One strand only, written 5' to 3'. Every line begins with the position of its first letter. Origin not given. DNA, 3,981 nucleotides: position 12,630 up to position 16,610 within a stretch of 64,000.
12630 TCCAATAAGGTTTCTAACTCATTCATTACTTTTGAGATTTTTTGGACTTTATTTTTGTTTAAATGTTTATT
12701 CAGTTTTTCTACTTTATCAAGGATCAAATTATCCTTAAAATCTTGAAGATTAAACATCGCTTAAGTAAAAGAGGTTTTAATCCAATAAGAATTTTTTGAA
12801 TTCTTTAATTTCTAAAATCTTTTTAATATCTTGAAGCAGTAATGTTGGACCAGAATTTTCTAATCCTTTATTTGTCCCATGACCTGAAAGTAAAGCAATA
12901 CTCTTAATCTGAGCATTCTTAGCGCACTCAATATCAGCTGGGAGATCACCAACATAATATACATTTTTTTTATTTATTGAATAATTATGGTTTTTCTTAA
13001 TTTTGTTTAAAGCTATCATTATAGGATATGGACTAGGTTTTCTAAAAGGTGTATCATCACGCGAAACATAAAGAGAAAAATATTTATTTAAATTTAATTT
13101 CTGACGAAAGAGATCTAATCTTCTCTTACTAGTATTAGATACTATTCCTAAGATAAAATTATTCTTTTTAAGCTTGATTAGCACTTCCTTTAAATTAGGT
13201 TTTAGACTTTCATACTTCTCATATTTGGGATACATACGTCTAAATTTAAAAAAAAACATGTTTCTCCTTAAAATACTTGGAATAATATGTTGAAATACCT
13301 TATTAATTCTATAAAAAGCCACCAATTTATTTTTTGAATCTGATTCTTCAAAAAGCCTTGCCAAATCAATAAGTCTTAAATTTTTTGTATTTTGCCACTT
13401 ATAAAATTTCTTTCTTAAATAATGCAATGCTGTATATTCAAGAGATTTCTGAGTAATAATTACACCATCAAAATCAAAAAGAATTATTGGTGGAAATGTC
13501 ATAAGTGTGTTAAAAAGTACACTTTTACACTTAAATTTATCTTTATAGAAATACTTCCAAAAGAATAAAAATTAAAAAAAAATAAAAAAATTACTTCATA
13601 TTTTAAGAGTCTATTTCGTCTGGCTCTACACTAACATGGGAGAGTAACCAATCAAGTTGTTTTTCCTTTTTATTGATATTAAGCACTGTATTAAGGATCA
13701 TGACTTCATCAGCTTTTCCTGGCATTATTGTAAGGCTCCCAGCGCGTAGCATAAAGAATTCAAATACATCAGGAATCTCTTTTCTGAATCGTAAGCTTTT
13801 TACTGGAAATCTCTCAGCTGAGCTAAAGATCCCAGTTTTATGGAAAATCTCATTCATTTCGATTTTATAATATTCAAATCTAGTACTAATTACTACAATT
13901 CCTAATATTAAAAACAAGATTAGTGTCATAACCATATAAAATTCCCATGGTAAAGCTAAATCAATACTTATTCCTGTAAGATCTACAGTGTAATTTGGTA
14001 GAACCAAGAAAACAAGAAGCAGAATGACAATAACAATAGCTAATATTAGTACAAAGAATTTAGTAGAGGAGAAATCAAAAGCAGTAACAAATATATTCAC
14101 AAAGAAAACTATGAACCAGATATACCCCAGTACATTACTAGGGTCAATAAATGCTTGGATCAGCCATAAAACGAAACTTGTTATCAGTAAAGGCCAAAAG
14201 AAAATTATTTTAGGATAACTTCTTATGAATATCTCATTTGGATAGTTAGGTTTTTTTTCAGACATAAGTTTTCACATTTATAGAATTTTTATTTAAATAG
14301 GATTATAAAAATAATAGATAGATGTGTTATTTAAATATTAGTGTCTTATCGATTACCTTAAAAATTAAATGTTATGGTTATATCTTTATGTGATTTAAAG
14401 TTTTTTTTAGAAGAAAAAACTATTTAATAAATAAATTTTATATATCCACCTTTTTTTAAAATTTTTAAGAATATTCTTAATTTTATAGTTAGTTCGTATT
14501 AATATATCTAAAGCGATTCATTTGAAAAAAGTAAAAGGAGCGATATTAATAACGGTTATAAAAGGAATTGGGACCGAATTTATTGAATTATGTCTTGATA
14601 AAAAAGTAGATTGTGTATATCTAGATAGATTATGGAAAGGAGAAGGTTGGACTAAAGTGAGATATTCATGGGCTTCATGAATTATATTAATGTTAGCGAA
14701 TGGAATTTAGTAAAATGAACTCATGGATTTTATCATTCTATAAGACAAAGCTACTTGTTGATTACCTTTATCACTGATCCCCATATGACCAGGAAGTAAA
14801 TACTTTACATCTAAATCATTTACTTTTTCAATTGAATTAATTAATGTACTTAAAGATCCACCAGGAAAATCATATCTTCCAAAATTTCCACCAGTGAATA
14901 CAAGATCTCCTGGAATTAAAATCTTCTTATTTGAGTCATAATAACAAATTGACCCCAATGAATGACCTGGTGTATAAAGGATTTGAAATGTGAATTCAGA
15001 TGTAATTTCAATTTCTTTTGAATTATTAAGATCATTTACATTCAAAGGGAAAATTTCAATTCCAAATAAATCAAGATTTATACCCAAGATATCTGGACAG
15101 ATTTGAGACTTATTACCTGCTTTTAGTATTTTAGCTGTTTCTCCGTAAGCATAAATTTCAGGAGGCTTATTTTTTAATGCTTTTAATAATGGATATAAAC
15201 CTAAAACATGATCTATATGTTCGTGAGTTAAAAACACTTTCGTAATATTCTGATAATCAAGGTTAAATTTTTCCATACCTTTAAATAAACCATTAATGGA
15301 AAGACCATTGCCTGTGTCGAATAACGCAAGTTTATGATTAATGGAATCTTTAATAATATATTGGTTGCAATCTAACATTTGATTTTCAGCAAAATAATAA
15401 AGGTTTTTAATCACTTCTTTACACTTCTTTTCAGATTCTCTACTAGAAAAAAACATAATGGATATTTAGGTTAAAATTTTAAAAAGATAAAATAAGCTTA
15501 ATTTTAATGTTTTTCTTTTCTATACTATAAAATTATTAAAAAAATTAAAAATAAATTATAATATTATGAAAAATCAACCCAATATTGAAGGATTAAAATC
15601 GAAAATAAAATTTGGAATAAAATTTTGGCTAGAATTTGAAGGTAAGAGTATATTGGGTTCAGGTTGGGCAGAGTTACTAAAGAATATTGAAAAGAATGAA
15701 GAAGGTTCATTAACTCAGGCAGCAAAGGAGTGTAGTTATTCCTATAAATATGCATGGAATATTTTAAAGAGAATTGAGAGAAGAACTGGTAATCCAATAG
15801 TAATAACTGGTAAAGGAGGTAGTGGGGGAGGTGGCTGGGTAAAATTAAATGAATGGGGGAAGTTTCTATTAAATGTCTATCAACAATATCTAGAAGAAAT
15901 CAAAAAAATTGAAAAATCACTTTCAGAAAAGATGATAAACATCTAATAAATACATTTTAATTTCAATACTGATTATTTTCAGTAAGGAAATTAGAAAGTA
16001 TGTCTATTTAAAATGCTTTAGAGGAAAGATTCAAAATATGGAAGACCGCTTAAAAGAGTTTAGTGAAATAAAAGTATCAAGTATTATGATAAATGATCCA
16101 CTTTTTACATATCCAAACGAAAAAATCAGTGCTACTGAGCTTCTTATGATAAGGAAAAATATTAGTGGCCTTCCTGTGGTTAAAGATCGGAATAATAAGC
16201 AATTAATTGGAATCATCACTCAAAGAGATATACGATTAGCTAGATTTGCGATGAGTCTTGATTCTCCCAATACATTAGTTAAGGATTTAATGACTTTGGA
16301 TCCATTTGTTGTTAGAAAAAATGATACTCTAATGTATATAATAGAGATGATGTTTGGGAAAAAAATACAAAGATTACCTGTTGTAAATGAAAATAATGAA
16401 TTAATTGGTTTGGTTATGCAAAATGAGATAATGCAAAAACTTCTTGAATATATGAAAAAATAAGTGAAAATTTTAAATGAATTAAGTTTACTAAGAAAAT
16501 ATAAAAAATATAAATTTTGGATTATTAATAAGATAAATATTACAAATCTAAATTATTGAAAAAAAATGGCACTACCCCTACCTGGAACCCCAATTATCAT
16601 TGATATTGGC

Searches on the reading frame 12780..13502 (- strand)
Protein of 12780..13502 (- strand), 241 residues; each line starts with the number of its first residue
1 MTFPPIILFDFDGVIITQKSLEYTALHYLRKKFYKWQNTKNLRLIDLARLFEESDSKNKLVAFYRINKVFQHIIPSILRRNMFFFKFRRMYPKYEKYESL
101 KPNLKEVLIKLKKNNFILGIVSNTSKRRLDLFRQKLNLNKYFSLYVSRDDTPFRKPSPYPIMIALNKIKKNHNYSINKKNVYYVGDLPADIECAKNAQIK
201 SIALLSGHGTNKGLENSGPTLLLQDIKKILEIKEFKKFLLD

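Call 30: search_protein_families(library=pfam, proteins=[window:12780-13502:-], max_evalue=0.001)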
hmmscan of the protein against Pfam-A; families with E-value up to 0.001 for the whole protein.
window:12780-13502:- (241 aa): 5 families
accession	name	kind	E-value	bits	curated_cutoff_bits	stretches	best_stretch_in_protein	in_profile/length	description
PF13419.12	HAD_2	-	2.8e-28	99.7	23.8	1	7-203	1-177/178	Haloacid dehalogenase-like hydrolase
PF00702.32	Hydrolase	-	5.4e-17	63.3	26.4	1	6-197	3-190/191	haloacid dehalogenase-like hydrolase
PF12710.13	HAD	-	5.9e-10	40.3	27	1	7-195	1-189/189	haloacid dehalogenase-like hydrolase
PF13242.12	Hydrolase_like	-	4.9e-08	33.2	22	1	153-227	2-73/75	HAD-hyrolase-like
PF08645.17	PNK3P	-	1.7e-07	31.6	22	1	94-187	24-126/161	Polynucleotide kinase 3 phosphatase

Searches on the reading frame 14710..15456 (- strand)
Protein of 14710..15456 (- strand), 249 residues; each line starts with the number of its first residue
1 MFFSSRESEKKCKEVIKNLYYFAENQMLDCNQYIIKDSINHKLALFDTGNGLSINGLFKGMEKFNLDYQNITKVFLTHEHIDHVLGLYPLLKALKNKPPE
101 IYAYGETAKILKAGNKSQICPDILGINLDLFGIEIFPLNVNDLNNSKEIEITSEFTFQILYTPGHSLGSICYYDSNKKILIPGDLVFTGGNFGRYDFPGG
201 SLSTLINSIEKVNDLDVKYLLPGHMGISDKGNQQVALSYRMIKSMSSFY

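Call 30: search_protein_families(library=pfam, proteins=[window:14710-15456:-], max_evalue=0.001)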
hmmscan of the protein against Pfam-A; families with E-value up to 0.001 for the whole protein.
window:14710-15456:- (249 aa): 3 families
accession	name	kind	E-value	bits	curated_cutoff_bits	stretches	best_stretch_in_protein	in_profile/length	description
PF00753.33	Lactamase_B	-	1.1e-23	84.7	22.7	1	29-224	5-196/196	Metallo-beta-lactamase superfamily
PF19583.5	ODP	-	6.3e-10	39.7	27.2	1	28-186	1-137/194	ODP family beta lactamase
PF12706.13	Lactamase_B_2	-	1.4e-06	28.5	27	1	45-152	4-99/200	Beta-lactamase superfamily domain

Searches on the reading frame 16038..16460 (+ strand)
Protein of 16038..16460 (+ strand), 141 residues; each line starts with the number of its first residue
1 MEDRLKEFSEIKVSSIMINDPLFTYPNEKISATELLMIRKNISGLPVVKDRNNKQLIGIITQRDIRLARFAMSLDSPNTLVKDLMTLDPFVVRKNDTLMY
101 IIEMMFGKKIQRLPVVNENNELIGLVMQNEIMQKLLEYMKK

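Call 31: search_protein_families(library=pfam, proteins=[window:16038-16460:+], max_evalue=0.001)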
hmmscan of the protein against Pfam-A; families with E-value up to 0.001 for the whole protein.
window:16038-16460:+ (141 aa): 1 family
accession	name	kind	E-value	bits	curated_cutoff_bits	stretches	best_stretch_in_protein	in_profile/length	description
PF00571.33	CBS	-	1.5e-26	92.9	24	2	13-68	1-54/57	CBS domain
